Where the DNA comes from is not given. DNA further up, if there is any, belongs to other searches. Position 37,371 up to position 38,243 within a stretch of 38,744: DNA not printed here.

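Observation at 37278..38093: Unknown 190-aa + 50-aa gene pair next to attR, in the slot where thrW-integrating seroconverting phages carry cargo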

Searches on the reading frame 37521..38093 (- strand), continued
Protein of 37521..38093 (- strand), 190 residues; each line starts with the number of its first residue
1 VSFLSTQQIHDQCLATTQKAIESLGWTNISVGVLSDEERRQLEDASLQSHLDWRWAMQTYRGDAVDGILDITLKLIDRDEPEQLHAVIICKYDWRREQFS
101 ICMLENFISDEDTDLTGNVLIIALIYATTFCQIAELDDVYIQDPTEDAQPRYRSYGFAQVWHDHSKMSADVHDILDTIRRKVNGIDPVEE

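Call 34: get_annotated_region(hit=H55, flank=4000)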
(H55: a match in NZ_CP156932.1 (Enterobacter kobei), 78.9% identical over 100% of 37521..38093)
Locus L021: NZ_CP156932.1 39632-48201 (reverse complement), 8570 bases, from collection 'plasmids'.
description: Enterobacter kobei strain 2024CK-00368 plasmid unnamed1, complete sequence
organism: Enterobacter kobei (NCBI taxid 208224)
taxonomy: Bacteria; Pseudomonadota; Gammaproteobacteria; Enterobacterales; Enterobacteriaceae; Enterobacter; Enterobacter kobei
host: -; source: Homo sapiens,urine; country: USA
typing (MOB-suite, as given by PLSDB): non-mobilizable
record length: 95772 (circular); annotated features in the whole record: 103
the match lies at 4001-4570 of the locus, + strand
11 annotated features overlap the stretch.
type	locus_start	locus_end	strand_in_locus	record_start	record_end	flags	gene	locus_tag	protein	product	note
CDS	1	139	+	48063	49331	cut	-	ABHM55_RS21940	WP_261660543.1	Y-family DNA polymerase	-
CDS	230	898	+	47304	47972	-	-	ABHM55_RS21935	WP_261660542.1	hypothetical protein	-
CDS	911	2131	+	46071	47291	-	-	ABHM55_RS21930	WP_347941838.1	XRE family transcriptional regulator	-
CDS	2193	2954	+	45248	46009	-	-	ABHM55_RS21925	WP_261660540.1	DUF4145 domain-containing protein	-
CDS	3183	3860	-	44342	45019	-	-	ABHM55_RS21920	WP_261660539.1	SOS response-associated peptidase family protein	GO:0006974 - DNA damage response [Evidence IEA]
CDS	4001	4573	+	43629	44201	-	-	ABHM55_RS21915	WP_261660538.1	hypothetical protein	-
CDS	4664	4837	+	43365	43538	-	-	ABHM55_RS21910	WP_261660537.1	hypothetical protein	-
CDS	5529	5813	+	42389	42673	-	-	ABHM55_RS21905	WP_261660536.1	hypothetical protein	-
CDS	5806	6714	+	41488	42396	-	rdgC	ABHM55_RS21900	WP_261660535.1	recombination-associated protein RdgC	GO:0006310 - DNA recombination [Evidence IEA]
CDS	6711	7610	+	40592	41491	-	-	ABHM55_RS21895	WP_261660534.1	Dam family site-specific DNA-(adenine-N6)-methyltransferase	-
CDS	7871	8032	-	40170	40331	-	-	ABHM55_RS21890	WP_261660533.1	hypothetical protein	-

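Call 35: get_annotated_region(hit=H59, flank=4000)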
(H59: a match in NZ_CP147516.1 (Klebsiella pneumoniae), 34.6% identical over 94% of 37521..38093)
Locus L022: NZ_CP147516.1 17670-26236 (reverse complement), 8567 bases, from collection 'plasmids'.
description: Klebsiella pneumoniae strain KLZT plasmid pKLZT-2, complete sequence
organism: Klebsiella pneumoniae (NCBI taxid 573)
taxonomy: Bacteria; Pseudomonadota; Gammaproteobacteria; Enterobacterales; Enterobacteriaceae; Klebsiella; Klebsiella pneumoniae
host: -; source: Homo sapiens,pure culture; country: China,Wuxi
typing (MOB-suite, as given by PLSDB): conjugative; replicon IncFIB,IncFII,rep_cluster_2183; relaxase MOBF,MOBF; mating-pair formation MPF_F
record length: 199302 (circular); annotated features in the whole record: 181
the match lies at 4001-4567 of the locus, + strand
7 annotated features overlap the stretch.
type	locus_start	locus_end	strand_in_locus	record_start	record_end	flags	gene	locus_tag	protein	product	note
CDS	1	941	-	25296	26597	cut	-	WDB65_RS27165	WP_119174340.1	restriction endonuclease subunit S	GO:0006304 - DNA modification [Evidence IEA]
CDS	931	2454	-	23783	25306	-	-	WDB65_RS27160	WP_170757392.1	type I restriction-modification system subunit M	GO:0006306 - DNA methylation [Evidence IEA]; GO:0009307 - DNA restriction-modification system [Evidence IEA]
CDS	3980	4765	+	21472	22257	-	-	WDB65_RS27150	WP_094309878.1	hypothetical protein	-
CDS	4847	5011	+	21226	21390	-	-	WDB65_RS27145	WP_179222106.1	hypothetical protein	-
CDS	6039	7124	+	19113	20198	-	-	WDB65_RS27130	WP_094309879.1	CBASS cGAMP-activated phospholipase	-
CDS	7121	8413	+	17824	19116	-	-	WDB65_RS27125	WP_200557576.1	cyclic GMP-AMP synthase DncV-like nucleotidyltransferase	-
CDS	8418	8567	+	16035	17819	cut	-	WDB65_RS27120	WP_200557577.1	E2/UBC family protein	-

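Call 36: search_protein_representatives(alignment_id=A1)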
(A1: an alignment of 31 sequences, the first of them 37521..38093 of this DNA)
Query: 31 sequences, 189 profile positions. Proteins with E-value up to 0.001 (for the whole library): 28; up to 1e-10: 12; up to 1e-30: 4. The best 28 are listed.
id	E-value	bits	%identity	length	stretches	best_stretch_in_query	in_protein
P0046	3.9e-87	307.2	-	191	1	1-187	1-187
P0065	1.4e-45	171.6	-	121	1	57-146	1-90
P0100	5.0e-41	156.8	-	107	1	1-102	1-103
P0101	6.4e-35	136.9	-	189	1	4-185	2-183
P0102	1.1e-30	123.0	-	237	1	6-186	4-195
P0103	9.2e-29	116.8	-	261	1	5-183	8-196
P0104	3.8e-28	114.8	-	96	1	103-167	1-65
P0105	2.1e-18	83.0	-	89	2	1-57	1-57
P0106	5.1e-15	71.9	-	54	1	133-186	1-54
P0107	1.6e-12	63.8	-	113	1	88-185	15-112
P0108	4.5e-12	62.3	-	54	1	16-63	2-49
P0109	1.0e-10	57.9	-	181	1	4-174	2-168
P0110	3.6e-10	56.1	-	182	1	5-180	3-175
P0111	2.0e-09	53.7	-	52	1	1-52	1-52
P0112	4.3e-08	49.4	-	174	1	7-160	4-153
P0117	2.9e-05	40.1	-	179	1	5-185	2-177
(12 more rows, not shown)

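Call 42: find_related_loci(query=A1, collection=genome_contigs, flank=5000)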
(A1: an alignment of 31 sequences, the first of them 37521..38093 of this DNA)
Query A1 (190 aa) in genome_contigs; peptide patterns used: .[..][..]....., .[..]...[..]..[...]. (x = any residue, [..] = any of these).
59 stretches matched a pattern; 22 encode a relative of the query (tblastn E <= 1e-3); 22 distinct loci.
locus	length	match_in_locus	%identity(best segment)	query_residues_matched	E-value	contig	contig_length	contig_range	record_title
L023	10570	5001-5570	92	1-190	2e-115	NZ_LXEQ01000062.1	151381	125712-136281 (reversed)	Buttiauxella ferragutiae ATCC 51602 Sequence00062, whole genome shotgun sequence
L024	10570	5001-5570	81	1-190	4e-103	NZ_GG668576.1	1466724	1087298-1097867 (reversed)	Proteus mirabilis ATCC 29906 SCAFFOLD1, whole genome shotgun sequence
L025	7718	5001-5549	71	4-186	4e-88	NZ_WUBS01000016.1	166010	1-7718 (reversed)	Acerihabitans arboris strain SAP-6 contig16, whole genome shotgun sequence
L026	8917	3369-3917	69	4-186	7e-87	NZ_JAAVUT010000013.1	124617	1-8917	Sodalis sp. dw_96 13, whole genome shotgun sequence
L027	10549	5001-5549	69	4-186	7e-85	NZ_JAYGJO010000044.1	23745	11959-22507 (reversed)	Acerihabitans sp. TG2 44, whole genome shotgun sequence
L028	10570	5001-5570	65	1-190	5e-82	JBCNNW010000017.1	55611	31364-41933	MAG: Pseudescherichia sp. isolate SMAGNO111 Contig17, whole genome shotgun sequence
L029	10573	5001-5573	63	1-190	1e-79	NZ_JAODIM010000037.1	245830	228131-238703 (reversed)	Winslowiella arboricola strain BAC 15a-03b NODE_7, whole genome shotgun sequence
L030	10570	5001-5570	63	1-190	8e-77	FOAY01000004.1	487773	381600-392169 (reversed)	Kosakonia sacchari strain SP1 genome assembly, contig: Ga0060208_104, whole genome shotgun sequence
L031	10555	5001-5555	57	1-185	1e-70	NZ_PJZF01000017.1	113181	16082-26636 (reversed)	Chimaeribacter californicus strain 2015-Iso6 NODE_17_length_113181_cov_21.7915_ID_4614, whole genome shotgun sequence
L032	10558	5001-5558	59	1-185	8e-69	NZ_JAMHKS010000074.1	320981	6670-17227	Leclercia tamurae strain H6S3 NODE_5_length_320981_cov_80.601563, whole genome shotgun sequence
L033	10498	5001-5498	63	1-166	2e-68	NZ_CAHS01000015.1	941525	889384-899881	Erwinia piriflorinigrans CFBP 5888, whole genome shotgun sequence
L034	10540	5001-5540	54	4-183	1e-67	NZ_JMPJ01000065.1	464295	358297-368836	Ewingella americana ATCC 33852 GEAM.assembly.072, whole genome shotgun sequence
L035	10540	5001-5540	54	4-183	3e-67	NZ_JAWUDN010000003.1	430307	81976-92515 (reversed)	Ewingella sp. 20WA0182 NODE_3_length_430407_cov_25.707155, whole genome shotgun sequence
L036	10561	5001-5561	55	1-186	1e-66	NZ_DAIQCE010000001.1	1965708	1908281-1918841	MAG: Leclercia sp. isolate CTOTU48187 NODE_1_length_1965708_cov_27.217610, whole genome shotgun sequence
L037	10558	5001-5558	54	1-186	7e-66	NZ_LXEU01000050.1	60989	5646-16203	Kluyvera georgiana ATCC 51603 Sequence00050, whole genome shotgun sequence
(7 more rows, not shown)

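Call 43: find_related_loci(query=A1, collection=viral_contigs, flank=5000)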
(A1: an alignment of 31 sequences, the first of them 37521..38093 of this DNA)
Query A1 (190 aa) in viral_contigs; peptide patterns used: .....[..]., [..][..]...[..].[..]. (x = any residue, [..] = any of these).
47 stretches matched a pattern; 7 encode a relative of the query (tblastn E <= 1e-3); 7 distinct loci.
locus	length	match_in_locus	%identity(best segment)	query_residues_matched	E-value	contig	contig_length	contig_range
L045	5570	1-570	99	1-190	1e-128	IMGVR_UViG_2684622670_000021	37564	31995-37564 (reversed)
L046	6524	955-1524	99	1-190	1e-128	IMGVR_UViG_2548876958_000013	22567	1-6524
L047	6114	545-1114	99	1-190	1e-128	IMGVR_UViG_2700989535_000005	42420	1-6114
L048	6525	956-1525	99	1-190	1e-128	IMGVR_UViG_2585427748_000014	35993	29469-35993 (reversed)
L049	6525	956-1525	99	1-190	1e-128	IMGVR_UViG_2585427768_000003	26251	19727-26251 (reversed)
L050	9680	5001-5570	81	1-190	3e-104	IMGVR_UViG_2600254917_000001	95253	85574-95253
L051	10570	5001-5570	77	1-190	9e-102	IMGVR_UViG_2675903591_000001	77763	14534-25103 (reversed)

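Call 57: search_protein_families(library=pfam, alignment_id=A6, max_evalue=0.00001)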
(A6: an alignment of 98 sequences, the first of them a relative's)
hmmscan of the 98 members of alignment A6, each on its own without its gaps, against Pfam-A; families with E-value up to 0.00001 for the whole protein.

A. member 1, L023:1251-2378:- (375 aa): 1 family
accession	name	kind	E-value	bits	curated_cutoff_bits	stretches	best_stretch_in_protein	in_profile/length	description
PF14307.12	Glyco_tran_WbsX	-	2.5e-52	179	25.1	1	8-370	2-350/350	Glycosyltransferase WbsX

B. families by the number of members that match (of 98 scanned): 120 families (the first 25 are shown)
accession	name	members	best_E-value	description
PF07690.21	MFS_1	3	2.9e-59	Major Facilitator Superfamily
PF05974.18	DUF892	2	1.9e-54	Domain of unknown function (DUF892)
PF00083.30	Sugar_tr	2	5.6e-22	Sugar (and other) transporter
PF13936.12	HTH_38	2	2.1e-21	Helix-turn-helix domain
PF08241.18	Methyltransf_11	2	9.2e-20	Methyltransferase domain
PF13649.12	Methyltransf_25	2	8.2e-19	Methyltransferase domain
PF13489.12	Methyltransf_23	2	1.5e-15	Methyltransferase domain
PF08242.18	Methyltransf_12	2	4.9e-14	Methyltransferase domain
PF13847.12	Methyltransf_31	2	1.1e-13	Methyltransferase domain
PF00589.27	Phage_integrase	2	6.5e-08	Phage integrase family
PF01209.24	Ubie_methyltran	2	6.7e-08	ubiE/COQ5 methyltransferase family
PF13384.12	HTH_23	2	1.9e-07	Homeodomain-like domain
PF08013.17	GatZ_KbaZ-like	1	3.9e-187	D-tagatose-1,6-bisphosphate aldolase subunit GatZ/KbaZ-like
PF02264.21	LamB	1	6e-131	LamB porin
PF02896.24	PEP-utilizers_C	1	3.3e-129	PEP-utilising enzyme, PEP-binding domain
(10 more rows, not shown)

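Call 69: find_encoding_contigs(protein=P0109, flank=5000, max_places=4)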
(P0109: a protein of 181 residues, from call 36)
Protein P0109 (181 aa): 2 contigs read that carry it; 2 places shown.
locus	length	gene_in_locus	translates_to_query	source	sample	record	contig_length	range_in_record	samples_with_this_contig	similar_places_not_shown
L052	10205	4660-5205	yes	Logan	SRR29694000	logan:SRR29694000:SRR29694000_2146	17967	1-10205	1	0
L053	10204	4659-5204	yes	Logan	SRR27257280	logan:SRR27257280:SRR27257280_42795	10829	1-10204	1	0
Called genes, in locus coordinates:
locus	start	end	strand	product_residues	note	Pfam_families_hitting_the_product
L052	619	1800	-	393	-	PF00589:Phage_integrase (weak)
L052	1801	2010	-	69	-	-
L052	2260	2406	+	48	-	-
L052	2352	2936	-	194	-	PF01381:HTH_3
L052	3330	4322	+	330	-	PF13730:HTH_36, PF00392:GntR (weak), PF09524:Phg_2220_C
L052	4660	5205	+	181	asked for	-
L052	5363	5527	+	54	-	-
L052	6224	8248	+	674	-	PF02195:ParB_N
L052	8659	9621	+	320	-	PF08401:ArdcN, PF18818:MPTase-PolyVal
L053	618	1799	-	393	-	PF00589:Phage_integrase (weak)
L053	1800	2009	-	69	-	-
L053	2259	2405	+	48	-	-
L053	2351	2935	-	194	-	PF01381:HTH_3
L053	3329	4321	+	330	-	PF13730:HTH_36, PF00392:GntR (weak), PF09524:Phg_2220_C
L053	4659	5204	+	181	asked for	-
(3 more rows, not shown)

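Call 71: find_encoding_contigs(protein=P0110, flank=5000, max_places=3)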
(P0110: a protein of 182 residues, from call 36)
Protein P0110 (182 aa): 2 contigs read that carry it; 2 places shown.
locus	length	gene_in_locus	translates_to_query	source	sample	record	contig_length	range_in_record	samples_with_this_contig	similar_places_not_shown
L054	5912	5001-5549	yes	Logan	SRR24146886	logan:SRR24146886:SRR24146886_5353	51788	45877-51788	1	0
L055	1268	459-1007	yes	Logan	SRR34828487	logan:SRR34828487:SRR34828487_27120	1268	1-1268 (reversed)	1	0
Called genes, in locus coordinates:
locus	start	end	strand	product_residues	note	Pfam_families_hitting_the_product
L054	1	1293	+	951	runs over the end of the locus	PF24801:FNIII-A_GpJ, PF13550:Phage-tail_3, PF24421:Ig_J, PF24489:Ig_J_second (weak), PF24168:PB4_spike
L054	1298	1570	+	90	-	-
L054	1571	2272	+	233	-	-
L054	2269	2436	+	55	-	-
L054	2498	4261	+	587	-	PF08400:phage_tail_N, PF13620:CarboxypepD_reg (weak), PF25670:Phage_tail_C_2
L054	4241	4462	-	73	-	-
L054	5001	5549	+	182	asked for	-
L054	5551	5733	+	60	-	-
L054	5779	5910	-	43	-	?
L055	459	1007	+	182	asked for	-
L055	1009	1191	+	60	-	-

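Call 72: find_encoding_contigs(protein=P0112, flank=5000, max_places=3)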
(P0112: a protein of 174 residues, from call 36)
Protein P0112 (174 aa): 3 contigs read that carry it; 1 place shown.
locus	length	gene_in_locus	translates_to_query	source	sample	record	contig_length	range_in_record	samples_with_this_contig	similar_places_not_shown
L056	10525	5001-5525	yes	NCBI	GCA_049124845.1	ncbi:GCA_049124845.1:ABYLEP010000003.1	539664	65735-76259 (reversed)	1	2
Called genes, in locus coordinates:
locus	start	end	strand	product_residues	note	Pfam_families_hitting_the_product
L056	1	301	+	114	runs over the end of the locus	PF05269:Phage_CII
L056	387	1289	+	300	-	PF13730:HTH_36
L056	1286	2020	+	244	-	PF06992:Phage_lambda_P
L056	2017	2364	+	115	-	-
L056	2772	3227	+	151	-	-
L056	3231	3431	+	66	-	-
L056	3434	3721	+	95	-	PF07102:YbcO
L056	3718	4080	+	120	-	PF05866:RusA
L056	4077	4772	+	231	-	PF06323:Phage_antiter_Q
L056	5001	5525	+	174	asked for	-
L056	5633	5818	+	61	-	-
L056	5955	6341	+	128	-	PF16931:Phage_holin_8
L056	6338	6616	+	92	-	PF05449:Phage_holin_3_7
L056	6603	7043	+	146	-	PF00959:Phage_lysozyme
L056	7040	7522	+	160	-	PF03245:Phage_lysis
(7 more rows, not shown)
